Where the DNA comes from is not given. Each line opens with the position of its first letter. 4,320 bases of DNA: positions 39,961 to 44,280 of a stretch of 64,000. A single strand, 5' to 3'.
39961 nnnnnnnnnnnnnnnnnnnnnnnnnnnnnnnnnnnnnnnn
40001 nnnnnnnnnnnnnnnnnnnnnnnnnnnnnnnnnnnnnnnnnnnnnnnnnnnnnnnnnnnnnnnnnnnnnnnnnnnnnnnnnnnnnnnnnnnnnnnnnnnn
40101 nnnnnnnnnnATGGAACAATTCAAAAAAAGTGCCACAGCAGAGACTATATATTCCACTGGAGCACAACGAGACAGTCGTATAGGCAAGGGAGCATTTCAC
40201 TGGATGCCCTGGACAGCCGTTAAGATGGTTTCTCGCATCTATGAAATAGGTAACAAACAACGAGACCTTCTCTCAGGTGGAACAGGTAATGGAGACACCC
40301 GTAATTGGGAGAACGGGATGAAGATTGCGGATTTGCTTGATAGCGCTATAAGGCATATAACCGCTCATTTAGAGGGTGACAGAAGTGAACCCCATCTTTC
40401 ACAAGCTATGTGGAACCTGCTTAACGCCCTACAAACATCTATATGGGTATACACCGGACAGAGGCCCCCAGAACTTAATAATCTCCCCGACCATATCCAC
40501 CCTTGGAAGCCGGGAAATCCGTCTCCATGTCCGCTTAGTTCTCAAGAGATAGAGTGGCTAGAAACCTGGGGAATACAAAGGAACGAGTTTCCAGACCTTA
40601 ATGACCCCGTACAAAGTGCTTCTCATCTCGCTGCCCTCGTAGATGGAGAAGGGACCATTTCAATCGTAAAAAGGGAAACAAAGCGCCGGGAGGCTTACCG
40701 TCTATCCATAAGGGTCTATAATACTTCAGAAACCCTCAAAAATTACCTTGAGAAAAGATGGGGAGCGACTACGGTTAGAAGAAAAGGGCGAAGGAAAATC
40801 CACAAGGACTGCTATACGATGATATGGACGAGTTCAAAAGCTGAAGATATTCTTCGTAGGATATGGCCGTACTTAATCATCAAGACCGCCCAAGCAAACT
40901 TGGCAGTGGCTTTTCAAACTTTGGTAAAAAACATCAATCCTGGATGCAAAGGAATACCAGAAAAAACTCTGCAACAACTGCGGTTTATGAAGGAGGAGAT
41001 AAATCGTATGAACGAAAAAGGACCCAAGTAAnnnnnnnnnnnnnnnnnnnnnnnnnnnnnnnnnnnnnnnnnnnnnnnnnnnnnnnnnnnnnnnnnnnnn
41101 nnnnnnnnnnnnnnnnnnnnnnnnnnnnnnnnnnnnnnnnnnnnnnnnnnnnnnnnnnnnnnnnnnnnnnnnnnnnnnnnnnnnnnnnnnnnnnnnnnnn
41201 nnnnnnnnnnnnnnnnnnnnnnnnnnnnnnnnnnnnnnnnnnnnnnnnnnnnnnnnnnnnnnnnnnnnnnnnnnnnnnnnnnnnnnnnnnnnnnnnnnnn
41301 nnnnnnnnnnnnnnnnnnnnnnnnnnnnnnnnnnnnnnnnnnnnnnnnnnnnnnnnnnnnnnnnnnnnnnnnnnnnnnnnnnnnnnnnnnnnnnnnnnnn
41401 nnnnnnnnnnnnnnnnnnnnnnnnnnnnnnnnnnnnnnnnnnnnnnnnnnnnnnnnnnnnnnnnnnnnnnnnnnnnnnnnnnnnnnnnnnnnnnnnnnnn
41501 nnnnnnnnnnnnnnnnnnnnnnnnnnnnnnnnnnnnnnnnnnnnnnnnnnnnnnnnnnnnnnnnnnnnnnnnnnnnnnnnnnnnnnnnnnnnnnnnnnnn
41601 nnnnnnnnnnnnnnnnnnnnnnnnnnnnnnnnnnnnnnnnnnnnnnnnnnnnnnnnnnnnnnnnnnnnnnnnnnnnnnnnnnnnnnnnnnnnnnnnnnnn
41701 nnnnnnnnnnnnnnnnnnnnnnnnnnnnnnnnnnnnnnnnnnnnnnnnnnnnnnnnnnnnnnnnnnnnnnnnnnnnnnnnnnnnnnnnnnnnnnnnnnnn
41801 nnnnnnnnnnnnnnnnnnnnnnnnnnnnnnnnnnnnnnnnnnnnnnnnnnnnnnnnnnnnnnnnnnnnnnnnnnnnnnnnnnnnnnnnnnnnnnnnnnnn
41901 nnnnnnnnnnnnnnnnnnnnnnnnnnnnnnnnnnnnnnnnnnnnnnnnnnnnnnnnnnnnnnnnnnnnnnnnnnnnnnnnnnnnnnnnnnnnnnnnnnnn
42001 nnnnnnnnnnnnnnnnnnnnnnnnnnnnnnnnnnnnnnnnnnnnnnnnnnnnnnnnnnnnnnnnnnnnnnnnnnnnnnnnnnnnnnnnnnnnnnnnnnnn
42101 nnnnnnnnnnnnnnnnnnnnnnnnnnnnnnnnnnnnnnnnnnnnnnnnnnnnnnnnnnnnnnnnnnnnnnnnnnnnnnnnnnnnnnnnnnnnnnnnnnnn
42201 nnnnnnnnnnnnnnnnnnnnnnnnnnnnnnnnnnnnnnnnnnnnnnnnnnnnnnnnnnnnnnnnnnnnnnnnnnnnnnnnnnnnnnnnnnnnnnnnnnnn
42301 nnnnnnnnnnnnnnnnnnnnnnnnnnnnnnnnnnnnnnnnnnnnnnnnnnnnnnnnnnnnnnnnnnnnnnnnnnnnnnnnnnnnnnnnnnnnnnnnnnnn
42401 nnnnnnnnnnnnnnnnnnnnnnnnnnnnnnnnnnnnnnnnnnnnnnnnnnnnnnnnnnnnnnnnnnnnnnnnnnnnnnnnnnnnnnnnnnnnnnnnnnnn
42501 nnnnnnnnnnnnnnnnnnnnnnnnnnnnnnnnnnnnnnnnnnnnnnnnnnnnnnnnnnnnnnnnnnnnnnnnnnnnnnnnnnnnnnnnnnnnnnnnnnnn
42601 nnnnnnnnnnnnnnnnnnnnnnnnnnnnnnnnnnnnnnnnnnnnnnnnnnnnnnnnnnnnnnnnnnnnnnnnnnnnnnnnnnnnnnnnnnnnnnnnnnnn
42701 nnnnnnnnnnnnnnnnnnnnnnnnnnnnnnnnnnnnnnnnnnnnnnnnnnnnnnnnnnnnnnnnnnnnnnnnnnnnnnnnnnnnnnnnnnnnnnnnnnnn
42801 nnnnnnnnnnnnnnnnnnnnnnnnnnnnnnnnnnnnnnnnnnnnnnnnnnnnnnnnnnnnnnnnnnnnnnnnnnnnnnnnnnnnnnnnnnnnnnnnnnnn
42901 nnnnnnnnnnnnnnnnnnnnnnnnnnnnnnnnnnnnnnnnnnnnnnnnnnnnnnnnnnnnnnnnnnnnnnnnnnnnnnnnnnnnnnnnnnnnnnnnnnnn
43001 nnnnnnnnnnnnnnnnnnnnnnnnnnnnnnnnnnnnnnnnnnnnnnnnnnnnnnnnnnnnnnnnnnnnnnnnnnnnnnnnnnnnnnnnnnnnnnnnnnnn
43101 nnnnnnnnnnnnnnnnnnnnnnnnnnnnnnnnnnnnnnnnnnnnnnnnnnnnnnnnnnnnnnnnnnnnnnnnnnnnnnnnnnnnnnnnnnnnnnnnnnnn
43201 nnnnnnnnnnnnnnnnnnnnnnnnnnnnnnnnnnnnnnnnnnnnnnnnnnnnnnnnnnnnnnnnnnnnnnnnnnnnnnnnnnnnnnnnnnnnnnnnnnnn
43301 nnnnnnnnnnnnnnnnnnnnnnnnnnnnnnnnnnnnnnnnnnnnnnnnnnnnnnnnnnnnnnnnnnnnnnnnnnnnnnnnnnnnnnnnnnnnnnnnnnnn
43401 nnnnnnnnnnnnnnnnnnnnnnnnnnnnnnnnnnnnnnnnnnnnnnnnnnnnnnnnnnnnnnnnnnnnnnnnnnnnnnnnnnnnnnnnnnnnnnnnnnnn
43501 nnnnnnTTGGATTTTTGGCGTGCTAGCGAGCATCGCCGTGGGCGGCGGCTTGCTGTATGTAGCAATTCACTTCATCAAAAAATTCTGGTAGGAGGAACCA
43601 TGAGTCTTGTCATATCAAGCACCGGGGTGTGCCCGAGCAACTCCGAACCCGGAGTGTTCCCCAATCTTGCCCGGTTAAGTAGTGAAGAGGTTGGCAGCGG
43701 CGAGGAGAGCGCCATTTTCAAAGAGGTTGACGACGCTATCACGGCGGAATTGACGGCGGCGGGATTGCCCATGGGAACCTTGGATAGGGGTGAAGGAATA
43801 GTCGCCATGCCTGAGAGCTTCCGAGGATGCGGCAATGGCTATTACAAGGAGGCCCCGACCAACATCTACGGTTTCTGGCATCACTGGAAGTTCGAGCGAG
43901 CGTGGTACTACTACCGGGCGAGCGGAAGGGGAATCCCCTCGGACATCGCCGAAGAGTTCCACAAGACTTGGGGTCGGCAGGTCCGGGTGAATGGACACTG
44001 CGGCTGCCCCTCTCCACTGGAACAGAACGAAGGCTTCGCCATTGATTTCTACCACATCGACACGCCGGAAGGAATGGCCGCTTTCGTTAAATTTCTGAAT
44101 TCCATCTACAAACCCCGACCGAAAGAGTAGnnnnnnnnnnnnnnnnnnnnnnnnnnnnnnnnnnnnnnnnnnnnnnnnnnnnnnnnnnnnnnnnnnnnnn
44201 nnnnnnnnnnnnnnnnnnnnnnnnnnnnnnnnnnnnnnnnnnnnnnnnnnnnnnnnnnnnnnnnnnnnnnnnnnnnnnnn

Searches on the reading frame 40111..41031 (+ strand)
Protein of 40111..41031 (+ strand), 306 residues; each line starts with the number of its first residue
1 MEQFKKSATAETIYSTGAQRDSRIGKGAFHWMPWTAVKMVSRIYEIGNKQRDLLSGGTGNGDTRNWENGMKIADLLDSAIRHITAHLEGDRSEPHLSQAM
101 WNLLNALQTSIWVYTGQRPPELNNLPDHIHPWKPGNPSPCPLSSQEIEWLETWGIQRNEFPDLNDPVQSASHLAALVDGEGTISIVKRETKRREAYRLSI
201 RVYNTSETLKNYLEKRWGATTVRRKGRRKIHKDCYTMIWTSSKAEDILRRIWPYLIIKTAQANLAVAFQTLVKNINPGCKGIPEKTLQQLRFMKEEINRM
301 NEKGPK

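Call 87: search_protein_families(library=pfam, proteins=[window:40111-41031:+], max_evalue=0.001)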
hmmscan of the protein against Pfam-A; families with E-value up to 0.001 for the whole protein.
window:40111-41031:+ (306 aa): 1 family
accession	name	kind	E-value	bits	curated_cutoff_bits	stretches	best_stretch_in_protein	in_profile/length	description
PF18909.5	dGTP_diPhyd_N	-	4.7e-10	39.8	27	1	18-108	3-88/99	dATP/dGTP diphosphohydrolase, N-terminal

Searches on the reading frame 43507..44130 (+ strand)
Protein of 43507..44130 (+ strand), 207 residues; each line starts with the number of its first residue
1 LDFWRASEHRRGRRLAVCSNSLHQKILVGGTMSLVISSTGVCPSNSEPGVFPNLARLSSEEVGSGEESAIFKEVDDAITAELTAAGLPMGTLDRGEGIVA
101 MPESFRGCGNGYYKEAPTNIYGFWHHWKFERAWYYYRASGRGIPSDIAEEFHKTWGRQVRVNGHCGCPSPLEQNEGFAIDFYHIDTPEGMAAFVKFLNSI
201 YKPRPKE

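Call 80: search_protein_families(library=phrogs, proteins=[window:43507-44130:+], max_evalue=0.0001)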
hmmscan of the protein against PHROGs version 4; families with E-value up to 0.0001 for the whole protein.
window:43507-44130:+ (207 aa): 1 family
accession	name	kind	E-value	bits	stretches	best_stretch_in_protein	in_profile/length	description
phrog_35792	-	unknown function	8.4e-30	104.7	1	72-201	11-136/150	-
